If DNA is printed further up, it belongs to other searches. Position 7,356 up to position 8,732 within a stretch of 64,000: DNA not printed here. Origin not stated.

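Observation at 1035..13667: Tandem array of 10 diversified paralogs of an unrecognised, membrane-anchored Cys/His-rich protein family, with two more distal members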

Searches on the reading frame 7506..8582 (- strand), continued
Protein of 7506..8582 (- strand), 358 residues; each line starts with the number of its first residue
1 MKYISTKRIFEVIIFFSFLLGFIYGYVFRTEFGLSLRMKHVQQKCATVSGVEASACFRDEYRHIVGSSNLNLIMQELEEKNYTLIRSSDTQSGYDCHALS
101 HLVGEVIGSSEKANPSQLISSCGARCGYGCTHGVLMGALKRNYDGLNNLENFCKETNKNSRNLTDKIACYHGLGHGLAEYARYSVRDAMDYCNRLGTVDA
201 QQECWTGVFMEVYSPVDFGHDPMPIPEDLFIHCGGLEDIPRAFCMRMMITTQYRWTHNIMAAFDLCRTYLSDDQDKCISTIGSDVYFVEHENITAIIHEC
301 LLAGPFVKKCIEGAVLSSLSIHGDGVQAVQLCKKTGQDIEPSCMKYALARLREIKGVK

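Call 53: search_protein_families(library=pfam, proteins=[L044:7093-7491:+, L016:5344-6933:+, L079:5467-7074:+, L048:3238-4956:+, L014:5587-7056:+, P0163, P0026, P0022], max_evalue=0.01)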
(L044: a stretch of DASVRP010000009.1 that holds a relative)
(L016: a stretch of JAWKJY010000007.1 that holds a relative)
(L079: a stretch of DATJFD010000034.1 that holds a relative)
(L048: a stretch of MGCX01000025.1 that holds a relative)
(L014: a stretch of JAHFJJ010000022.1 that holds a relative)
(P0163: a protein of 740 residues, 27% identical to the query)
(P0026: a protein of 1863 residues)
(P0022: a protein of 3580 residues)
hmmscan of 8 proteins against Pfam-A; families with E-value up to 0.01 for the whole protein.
L044:7093-7491:+ (132 aa): 1 family
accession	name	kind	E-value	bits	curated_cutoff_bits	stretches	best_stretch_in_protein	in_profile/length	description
PF00173.33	Cyt-b5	-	0.00042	20.7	23.7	1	47-120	1-73/74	Cytochrome b5-like Heme/Steroid binding domain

L016:5344-6933:+ (529 aa): 0 families

L079:5467-7074:+ (535 aa): 0 families

L048:3238-4956:+ (572 aa): 0 families

L014:5587-7056:+ (489 aa): 0 families

P0163 (740 aa): 1 family
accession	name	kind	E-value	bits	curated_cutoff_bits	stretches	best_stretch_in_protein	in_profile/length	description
PF07682.17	SOR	-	0.0073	15.6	25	0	58-141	115-197/300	Sulphur oxygenase reductase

P0026 (1863 aa): 0 families

P0022 (3580 aa): 4 families
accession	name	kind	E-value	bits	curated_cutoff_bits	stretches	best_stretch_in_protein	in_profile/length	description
PF00933.27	Glyco_hydro_3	-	6e-61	207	27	1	3093-3402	2-315/316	Glycosyl hydrolase family 3 N terminal domain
PF01816.23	LRV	-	4.5e-10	39.7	21.6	1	3438-3463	1-26/26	Leucine rich repeat variant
PF02985.28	HEAT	-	0.00026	21.4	23.5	0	3427-3446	3-22/31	HEAT repeat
PF13646.12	HEAT_2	-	0.00091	19.9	27.7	0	3505-3566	3-74/88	HEAT repeats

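Call 63: find_homologous_proteins(query=A3, max_evalue=1e-10)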
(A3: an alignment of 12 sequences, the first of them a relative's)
Query A3 (12 sequences) (367 aa, profile of the alignment): 1655 proteins with E <= 1e-10 among 8000 candidates; the best 120 are listed.
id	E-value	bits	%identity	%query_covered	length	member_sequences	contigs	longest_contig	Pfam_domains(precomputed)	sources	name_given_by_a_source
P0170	6.9e-152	524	39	98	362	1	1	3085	-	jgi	jgi:hypothetical protein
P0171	4.9e-150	518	38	98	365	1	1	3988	-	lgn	-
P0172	7.7e-150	517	40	98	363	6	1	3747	-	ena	-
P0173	9.3e-149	514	38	96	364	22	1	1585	-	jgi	jgi:hypothetical protein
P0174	2.5e-148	512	39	98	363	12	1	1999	-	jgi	jgi:hypothetical protein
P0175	8.3e-147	507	39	93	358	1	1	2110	-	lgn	-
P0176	9.5e-147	507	38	97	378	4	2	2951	-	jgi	jgi:hypothetical protein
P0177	1.7e-146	506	38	96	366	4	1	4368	-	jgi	jgi:hypothetical protein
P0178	2.7e-146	506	42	93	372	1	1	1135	-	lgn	-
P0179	3.9e-146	505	38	98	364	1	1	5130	-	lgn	-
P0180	1.0e-145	504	39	93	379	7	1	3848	-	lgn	-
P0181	1.1e-145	503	38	98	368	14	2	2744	-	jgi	jgi:hypothetical protein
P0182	1.2e-145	503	39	95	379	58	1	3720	-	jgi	jgi:hypothetical protein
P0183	1.7e-145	503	38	97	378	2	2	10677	-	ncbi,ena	-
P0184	2.7e-145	502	38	98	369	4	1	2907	-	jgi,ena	jgi:hypothetical protein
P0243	1.9e-135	470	47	80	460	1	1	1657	PF13473.13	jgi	jgi:plastocyanin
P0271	6.4e-134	465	44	80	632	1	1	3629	PF03537.20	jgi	-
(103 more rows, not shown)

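Call 70: search_protein_families(library=pfam, proteins=[P0030, P0031, P0045, P0097, P0034, P0042, P0271, P0243, P0169], max_evalue=0.01)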
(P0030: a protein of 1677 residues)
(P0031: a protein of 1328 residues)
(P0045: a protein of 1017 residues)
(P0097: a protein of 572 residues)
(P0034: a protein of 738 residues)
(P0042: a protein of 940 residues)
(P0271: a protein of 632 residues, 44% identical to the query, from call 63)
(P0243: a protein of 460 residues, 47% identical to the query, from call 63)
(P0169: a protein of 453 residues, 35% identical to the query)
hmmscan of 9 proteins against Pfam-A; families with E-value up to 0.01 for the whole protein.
P0030 (1677 aa): 1 family
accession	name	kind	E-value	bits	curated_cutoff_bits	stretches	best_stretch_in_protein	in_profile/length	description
PF14312.12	FG-GAP_2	-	1.7e-48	163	23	6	1391-1424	13-49/49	FG-GAP repeat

P0031 (1328 aa): 0 families

P0045 (1017 aa): 0 families

P0097 (572 aa): 0 families

P0034 (738 aa): 0 families

P0042 (940 aa): 1 family
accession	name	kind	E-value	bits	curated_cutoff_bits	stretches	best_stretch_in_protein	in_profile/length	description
PF13473.12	Cupredoxin_1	-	4.7e-06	27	27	1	833-937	18-104/104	Cupredoxin-like domain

P0271 (632 aa): 1 family
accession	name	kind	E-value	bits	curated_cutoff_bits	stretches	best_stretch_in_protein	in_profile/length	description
PF03537.19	Glyco_hydro_114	-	3.5e-84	282.1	27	1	53-275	1-231/231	Glycoside-hydrolase family GH114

P0243 (460 aa): 2 families
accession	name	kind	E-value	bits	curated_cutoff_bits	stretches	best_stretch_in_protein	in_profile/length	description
PF13473.12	Cupredoxin_1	-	3.9e-07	30.5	27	1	29-134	3-102/104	Cupredoxin-like domain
PF00127.26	Copper-bind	-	0.0057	17.5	21.2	0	56-136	11-98/99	Copper binding proteins, plastocyanin/azurin family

P0169 (453 aa): 0 families

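Call 76: find_encoding_contigs(protein=P0009, flank=10000, max_places=2)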
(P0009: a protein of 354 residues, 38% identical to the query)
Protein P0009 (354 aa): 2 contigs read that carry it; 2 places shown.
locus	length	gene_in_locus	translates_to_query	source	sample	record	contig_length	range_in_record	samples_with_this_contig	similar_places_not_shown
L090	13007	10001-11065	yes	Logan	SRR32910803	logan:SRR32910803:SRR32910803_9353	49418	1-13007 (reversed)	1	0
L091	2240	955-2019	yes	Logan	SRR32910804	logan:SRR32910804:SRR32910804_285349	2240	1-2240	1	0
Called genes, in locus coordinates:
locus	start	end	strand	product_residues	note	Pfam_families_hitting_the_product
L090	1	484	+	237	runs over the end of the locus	PF00535:Glycos_transf_2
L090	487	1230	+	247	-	PF13489:Methyltransf_23, PF13847:Methyltransf_31, PF08241:Methyltransf_11, PF08242:Methyltransf_12, PF13649:Methyltransf_25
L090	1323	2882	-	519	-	-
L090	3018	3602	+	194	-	-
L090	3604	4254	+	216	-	-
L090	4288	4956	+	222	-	-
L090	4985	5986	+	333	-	-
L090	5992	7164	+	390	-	-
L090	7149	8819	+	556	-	-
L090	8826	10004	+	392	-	-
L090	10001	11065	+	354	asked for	-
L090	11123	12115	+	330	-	-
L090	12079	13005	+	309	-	?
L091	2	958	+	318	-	?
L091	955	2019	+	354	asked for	-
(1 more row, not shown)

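Call 77: find_encoding_contigs(protein=P0011, flank=10000, max_places=2)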
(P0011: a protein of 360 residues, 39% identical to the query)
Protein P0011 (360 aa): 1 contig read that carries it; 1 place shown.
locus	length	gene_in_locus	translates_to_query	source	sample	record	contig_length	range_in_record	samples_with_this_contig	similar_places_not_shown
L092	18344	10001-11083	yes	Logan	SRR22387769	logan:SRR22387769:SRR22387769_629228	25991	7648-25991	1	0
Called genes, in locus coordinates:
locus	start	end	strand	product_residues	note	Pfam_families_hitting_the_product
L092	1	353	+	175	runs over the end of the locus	PF23951:DUF7282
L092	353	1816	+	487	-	PF09852:DUF2079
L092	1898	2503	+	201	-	PF23951:DUF7282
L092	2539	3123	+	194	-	-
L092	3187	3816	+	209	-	-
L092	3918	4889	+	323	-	-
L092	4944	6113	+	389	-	-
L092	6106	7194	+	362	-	-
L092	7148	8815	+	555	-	-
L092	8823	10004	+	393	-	-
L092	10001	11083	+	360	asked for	-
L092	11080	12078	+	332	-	-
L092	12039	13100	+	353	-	-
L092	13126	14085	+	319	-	-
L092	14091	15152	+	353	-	-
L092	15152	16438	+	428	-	-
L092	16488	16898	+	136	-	PF13473:Cupredoxin_1 (weak)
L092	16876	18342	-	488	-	?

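Call 81: search_solved_structures(query=A4, max_evalue=10, show_alignments=2)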
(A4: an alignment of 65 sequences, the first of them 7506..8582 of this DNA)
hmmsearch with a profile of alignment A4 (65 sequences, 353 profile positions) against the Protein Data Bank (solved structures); distinct sequences matched with E-value up to 10: 0.

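Call 82: search_protein_families(library=padloc, proteins=[window:7506-8582:-], max_evalue=0.01)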
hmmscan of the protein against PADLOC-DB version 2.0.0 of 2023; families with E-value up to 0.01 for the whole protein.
window:7506-8582:- (358 aa): 0 families
